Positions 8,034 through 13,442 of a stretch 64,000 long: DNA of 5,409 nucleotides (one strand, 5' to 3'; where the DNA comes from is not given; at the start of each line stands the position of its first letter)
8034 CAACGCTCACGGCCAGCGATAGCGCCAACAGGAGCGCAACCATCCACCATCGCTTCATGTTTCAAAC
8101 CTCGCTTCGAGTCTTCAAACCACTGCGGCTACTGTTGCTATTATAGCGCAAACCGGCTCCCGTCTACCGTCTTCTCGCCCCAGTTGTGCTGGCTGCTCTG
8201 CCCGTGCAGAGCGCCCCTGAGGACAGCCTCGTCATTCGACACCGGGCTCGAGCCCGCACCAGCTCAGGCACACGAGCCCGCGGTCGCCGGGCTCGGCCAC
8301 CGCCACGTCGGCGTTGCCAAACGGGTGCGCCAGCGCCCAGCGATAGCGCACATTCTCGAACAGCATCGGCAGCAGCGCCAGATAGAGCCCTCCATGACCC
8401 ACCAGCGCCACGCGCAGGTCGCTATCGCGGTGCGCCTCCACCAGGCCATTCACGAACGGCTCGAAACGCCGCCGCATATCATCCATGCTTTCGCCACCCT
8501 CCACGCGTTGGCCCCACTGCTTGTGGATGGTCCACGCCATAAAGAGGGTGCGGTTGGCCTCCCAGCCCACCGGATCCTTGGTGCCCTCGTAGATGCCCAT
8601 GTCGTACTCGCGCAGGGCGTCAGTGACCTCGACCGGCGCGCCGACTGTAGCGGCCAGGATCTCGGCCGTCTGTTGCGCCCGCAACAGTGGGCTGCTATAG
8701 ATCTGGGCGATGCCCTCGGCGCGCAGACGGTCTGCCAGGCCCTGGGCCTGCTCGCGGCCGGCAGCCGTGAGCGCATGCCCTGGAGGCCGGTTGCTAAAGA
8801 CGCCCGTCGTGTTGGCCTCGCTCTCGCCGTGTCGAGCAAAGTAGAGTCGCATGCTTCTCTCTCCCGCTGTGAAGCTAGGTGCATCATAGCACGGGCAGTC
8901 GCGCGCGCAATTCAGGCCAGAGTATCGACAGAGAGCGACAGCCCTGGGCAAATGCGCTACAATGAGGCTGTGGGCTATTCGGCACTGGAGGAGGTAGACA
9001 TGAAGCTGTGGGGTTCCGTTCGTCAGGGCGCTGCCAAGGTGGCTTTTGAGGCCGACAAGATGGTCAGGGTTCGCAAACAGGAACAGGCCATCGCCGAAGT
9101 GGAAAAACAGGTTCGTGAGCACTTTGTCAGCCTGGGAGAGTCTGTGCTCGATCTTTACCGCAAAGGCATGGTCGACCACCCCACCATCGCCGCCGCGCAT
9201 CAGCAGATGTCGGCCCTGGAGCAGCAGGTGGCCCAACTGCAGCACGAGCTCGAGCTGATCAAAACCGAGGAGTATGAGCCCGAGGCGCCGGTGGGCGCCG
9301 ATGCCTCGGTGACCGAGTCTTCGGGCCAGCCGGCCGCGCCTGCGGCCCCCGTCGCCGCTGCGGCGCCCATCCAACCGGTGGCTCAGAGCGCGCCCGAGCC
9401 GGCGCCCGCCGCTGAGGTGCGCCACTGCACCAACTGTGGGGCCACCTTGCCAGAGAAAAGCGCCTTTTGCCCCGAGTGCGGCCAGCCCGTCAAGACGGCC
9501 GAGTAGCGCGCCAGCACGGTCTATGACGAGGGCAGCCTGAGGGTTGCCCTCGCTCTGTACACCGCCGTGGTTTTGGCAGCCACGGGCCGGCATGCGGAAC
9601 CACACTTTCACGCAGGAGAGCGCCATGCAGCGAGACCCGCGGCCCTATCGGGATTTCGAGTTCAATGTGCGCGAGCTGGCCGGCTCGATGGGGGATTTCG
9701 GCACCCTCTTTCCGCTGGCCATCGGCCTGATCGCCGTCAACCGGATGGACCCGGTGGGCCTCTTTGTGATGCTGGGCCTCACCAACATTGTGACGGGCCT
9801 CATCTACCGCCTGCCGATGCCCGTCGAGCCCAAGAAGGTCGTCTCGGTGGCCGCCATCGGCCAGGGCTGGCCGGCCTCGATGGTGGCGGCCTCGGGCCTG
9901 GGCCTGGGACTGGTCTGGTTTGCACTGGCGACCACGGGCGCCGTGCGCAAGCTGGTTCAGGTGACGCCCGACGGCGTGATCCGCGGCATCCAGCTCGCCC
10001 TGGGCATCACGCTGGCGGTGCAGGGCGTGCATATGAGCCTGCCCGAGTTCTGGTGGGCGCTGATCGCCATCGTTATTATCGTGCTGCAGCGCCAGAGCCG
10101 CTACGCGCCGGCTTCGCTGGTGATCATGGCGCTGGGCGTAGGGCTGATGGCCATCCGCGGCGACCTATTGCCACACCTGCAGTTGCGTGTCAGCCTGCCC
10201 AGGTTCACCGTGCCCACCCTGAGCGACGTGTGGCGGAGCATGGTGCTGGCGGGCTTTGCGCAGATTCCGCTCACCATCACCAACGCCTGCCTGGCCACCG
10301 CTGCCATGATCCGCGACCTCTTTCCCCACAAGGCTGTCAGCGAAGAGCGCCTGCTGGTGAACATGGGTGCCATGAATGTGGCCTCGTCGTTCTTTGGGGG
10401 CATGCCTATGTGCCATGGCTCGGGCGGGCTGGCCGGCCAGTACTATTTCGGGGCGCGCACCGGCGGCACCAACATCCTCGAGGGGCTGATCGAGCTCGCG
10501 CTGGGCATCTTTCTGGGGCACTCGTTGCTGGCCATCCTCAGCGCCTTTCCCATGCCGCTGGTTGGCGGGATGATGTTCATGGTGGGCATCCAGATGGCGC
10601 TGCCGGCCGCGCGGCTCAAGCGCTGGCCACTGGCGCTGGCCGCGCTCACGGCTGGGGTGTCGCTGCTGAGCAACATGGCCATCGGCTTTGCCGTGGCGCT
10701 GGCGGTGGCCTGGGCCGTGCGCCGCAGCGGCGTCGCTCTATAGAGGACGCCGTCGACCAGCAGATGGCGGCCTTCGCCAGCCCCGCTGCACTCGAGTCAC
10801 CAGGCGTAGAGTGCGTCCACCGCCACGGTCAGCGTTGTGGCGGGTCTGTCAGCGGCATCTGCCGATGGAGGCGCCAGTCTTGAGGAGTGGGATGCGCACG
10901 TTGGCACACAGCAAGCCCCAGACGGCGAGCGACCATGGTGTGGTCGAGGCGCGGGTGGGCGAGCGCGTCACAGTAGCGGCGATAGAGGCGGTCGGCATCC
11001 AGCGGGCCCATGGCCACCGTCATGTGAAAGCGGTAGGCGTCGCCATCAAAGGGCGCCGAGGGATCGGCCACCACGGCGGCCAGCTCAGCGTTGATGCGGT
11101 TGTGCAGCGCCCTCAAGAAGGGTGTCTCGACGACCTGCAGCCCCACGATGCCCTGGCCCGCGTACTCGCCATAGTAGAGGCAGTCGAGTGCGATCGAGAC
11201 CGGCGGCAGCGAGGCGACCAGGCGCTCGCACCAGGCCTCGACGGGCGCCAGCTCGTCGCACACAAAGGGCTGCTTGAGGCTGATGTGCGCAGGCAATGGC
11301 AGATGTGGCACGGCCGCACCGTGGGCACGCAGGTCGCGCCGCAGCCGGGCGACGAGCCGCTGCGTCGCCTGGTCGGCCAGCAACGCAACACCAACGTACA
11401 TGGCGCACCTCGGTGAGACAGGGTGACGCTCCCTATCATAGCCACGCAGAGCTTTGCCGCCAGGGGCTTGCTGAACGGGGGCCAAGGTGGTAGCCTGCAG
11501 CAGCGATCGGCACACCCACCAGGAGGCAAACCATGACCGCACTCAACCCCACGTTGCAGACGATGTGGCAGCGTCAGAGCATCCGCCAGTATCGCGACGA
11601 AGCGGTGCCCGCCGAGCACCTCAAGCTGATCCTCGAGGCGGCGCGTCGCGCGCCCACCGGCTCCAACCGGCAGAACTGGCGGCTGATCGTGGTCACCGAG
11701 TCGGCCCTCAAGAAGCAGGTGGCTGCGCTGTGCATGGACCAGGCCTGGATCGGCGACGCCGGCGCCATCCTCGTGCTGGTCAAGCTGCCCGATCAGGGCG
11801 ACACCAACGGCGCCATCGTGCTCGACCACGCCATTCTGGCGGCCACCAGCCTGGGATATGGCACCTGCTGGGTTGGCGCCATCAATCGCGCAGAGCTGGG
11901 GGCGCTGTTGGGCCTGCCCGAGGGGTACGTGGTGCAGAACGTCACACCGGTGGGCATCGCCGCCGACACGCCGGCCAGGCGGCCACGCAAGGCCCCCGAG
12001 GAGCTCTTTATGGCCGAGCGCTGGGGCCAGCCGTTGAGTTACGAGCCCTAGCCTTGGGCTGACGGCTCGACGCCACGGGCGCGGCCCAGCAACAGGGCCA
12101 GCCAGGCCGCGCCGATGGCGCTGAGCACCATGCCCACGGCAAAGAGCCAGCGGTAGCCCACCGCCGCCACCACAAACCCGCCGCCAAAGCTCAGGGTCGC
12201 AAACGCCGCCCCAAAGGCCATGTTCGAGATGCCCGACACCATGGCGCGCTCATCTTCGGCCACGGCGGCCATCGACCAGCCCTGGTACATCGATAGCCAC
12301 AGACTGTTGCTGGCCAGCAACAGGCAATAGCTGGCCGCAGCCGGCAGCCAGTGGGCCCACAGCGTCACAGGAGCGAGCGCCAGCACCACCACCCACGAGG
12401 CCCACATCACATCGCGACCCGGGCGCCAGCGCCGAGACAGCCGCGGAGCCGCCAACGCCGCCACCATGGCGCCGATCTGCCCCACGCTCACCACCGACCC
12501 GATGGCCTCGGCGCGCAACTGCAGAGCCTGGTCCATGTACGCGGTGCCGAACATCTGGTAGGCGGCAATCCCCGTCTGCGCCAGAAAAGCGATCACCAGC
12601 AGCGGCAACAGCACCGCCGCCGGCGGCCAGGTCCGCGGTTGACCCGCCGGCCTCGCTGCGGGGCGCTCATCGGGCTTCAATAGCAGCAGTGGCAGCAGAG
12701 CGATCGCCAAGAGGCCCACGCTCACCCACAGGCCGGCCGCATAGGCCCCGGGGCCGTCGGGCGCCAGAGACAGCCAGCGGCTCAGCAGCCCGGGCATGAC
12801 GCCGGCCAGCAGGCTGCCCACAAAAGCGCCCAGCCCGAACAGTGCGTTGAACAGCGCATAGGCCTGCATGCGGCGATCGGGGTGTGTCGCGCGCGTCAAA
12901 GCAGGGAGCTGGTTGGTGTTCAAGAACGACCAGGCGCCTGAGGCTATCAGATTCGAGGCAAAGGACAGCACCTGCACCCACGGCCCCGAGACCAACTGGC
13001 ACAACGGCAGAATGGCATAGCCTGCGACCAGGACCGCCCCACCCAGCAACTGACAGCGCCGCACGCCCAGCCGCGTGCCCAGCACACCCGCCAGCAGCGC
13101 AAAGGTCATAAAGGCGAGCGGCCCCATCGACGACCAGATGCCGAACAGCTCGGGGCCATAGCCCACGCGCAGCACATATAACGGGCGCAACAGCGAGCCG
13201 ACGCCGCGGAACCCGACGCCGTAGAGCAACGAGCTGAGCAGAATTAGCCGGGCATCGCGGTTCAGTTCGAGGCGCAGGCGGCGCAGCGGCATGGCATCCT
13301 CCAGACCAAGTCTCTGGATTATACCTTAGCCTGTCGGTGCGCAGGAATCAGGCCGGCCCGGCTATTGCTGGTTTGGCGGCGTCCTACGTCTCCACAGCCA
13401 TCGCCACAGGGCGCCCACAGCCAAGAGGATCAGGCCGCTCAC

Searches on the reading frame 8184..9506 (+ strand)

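Call 55: search_protein_families(library=pfam, proteins=[window:8184-9506:+], max_evalue=0.0001)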
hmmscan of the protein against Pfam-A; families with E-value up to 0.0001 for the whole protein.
window:8184-9506:+ (440 aa): 2 families
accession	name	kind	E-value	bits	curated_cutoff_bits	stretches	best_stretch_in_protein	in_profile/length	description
PF13240.11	Zn_Ribbon_1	-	1.1e-06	28.7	25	1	414-436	1-23/23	zinc-ribbon domain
PF12773.13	DZR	-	7.6e-05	23.2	27.3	0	415-436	1-22/45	Double zinc ribbon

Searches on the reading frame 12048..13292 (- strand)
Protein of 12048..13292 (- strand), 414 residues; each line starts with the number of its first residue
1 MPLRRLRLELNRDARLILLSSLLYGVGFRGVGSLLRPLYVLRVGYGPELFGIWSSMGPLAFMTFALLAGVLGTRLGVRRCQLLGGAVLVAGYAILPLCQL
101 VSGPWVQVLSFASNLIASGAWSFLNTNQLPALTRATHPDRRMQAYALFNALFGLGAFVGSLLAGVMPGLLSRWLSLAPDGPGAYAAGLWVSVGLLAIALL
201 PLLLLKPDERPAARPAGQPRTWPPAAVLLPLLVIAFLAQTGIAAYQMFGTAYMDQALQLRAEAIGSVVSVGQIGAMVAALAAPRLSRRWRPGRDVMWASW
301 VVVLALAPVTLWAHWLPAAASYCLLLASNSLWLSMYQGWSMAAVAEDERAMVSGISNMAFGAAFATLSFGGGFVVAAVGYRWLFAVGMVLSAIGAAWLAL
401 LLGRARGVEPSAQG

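Call 55: search_protein_families(library=pfam, proteins=[window:12048-13292:-], max_evalue=0.0001)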
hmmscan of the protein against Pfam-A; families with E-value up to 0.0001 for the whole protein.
window:12048-13292:- (414 aa): 1 family
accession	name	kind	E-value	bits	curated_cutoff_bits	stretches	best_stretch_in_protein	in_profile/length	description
PF07690.21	MFS_1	-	1.1e-26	94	33.4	2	18-344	2-319/347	Major Facilitator Superfamily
